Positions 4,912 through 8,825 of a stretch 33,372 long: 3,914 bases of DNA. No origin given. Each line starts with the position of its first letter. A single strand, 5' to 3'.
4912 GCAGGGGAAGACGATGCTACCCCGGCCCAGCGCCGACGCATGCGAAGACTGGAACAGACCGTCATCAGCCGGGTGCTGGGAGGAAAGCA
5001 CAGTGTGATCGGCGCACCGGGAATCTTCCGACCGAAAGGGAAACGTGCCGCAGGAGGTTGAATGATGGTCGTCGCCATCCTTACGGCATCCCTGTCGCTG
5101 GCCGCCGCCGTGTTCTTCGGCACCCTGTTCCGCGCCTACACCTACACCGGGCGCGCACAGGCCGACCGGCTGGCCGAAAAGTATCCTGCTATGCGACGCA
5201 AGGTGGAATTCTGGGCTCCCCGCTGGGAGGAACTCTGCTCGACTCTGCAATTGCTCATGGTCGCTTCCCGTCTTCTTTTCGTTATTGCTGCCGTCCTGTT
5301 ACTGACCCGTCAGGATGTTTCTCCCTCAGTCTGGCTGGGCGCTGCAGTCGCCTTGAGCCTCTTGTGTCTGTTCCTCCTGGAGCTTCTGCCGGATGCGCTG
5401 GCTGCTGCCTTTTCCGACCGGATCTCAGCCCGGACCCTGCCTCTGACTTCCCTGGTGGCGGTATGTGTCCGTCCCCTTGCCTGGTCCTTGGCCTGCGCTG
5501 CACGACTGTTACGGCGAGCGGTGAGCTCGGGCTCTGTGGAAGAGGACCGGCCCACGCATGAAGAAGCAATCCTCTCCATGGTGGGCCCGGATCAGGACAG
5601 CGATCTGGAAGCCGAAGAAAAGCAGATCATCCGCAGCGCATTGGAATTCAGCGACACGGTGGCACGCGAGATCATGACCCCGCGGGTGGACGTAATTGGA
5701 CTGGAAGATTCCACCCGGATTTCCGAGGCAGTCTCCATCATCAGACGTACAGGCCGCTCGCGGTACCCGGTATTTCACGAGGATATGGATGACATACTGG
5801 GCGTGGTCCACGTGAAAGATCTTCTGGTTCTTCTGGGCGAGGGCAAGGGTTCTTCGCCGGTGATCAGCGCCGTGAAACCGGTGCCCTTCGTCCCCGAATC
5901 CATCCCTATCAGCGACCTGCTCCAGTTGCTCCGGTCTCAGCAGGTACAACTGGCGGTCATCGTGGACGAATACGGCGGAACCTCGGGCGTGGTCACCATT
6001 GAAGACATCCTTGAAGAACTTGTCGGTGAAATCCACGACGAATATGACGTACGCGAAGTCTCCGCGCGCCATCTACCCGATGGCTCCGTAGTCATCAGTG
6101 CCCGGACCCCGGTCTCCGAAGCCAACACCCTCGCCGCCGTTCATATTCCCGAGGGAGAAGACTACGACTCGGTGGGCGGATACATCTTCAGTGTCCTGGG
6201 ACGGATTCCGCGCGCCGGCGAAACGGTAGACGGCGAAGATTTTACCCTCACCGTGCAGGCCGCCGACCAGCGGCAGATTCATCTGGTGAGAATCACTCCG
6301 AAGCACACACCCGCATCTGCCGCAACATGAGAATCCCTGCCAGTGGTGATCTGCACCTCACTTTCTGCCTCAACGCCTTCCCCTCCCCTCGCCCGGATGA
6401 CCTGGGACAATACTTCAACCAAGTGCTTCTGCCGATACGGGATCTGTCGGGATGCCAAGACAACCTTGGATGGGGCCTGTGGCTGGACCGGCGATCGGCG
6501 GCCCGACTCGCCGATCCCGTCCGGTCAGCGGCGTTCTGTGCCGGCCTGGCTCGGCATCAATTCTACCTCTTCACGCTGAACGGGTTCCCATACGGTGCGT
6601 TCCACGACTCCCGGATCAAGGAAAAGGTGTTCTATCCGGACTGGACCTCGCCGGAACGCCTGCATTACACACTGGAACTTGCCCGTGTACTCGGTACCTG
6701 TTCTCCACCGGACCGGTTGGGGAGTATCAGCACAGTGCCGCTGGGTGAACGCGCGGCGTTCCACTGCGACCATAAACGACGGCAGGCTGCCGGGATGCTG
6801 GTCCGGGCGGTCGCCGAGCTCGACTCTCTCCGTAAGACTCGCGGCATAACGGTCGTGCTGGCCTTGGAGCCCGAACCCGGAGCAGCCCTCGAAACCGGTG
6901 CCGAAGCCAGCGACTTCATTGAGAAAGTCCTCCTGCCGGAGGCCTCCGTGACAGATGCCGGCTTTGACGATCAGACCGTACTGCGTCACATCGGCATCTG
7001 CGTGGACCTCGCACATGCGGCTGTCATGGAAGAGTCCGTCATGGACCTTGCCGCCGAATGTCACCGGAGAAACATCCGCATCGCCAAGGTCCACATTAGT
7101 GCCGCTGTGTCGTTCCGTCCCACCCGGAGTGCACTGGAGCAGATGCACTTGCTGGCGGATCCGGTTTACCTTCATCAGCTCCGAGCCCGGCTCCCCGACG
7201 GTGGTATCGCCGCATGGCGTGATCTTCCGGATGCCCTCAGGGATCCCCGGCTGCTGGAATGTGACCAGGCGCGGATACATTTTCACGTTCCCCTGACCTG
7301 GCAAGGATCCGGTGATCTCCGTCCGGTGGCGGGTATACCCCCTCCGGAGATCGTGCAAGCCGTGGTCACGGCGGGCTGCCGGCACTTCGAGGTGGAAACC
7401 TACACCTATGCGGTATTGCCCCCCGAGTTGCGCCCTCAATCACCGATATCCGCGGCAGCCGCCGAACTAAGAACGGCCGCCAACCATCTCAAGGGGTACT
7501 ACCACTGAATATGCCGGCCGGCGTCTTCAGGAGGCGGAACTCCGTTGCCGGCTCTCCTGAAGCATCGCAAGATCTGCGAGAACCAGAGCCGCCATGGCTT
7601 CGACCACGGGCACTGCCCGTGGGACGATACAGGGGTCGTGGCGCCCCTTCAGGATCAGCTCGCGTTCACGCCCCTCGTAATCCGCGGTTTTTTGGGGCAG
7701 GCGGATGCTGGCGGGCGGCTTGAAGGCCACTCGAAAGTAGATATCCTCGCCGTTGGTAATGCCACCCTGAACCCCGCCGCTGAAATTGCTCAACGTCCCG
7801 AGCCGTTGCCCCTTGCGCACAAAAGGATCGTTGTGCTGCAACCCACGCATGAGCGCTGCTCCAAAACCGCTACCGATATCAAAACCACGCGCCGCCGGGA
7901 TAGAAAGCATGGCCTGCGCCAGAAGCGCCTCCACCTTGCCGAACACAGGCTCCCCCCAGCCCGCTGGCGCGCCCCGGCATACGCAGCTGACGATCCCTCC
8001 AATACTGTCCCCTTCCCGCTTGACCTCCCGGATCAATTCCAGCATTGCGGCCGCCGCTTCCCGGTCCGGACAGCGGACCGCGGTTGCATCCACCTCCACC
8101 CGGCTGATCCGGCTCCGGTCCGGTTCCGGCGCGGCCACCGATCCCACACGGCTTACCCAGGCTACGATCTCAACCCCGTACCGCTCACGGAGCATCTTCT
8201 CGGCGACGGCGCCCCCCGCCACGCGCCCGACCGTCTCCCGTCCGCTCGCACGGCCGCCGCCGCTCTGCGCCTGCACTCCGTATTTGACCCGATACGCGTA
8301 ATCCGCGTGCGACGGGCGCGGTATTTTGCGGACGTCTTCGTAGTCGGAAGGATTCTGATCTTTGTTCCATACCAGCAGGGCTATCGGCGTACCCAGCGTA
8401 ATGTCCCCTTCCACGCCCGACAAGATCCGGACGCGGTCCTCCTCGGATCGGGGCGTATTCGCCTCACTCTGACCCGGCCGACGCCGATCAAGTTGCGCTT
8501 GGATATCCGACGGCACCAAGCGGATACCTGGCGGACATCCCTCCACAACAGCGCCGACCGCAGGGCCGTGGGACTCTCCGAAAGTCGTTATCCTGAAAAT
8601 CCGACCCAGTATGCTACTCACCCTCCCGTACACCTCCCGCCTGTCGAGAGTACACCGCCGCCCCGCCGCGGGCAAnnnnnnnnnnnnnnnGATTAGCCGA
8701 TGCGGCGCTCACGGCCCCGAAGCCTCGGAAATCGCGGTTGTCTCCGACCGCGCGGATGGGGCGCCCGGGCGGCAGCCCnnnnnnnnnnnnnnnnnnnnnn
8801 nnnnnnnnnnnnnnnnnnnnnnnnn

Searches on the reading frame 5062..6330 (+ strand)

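Call 7: search_protein_families(library=pfam, proteins=[window:5062-6330:+], max_evalue=0.001)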
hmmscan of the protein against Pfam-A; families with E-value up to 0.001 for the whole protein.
window:5062-6330:+ (422 aa): 3 families
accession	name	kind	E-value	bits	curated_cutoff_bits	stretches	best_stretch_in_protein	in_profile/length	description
PF03471.22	CorC_HlyC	-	6.5e-19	68.2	27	1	338-413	3-79/81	Transporter associated domain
PF00571.33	CBS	-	8.5e-18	64.9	24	2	272-321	7-56/57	CBS domain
PF01595.25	CNNM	-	5.5e-12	46.2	28.4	1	11-180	5-174/181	Cyclin M transmembrane N-terminal domain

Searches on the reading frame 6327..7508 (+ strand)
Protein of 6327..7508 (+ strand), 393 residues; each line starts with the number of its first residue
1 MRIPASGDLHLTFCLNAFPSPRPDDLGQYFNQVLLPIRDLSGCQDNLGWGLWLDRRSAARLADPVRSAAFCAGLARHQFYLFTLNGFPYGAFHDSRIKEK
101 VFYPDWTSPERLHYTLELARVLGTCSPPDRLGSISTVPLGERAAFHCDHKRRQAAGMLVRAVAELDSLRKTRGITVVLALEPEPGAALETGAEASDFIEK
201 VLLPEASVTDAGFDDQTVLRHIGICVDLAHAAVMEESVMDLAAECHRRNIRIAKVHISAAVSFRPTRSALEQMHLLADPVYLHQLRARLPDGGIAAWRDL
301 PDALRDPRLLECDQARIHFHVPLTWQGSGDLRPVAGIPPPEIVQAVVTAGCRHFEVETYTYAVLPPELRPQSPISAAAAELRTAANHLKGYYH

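Call 7: search_protein_families(library=pfam, proteins=[window:6327-7508:+], max_evalue=0.001)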
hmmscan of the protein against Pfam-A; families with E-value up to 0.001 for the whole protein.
window:6327-7508:+ (393 aa): 1 family
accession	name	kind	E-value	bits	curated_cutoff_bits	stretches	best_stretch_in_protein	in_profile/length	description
PF01261.30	AP_endonuc_2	-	0.00012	22.3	31.1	1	106-261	55-189/249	Xylose isomerase-like TIM barrel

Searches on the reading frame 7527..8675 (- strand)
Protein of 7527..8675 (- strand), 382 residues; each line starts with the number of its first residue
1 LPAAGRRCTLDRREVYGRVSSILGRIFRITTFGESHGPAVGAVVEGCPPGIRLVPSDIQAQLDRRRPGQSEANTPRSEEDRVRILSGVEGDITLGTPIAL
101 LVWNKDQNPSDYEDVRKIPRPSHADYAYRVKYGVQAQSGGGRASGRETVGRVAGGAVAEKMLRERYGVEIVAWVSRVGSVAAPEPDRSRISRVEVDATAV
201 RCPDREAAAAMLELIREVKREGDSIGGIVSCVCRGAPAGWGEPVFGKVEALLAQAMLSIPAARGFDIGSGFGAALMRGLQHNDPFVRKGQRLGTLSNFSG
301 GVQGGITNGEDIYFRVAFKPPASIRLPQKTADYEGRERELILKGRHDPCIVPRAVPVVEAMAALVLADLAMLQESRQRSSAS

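Call 7: search_protein_families(library=pfam, proteins=[window:7527-8675:-], max_evalue=0.001)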
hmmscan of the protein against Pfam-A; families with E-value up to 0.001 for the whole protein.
window:7527-8675:- (382 aa): 1 family
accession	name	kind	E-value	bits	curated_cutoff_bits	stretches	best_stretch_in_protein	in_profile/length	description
PF01264.26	Chorismate_synt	-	2.5e-134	447.6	27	1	27-371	1-327/327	Chorismate synthase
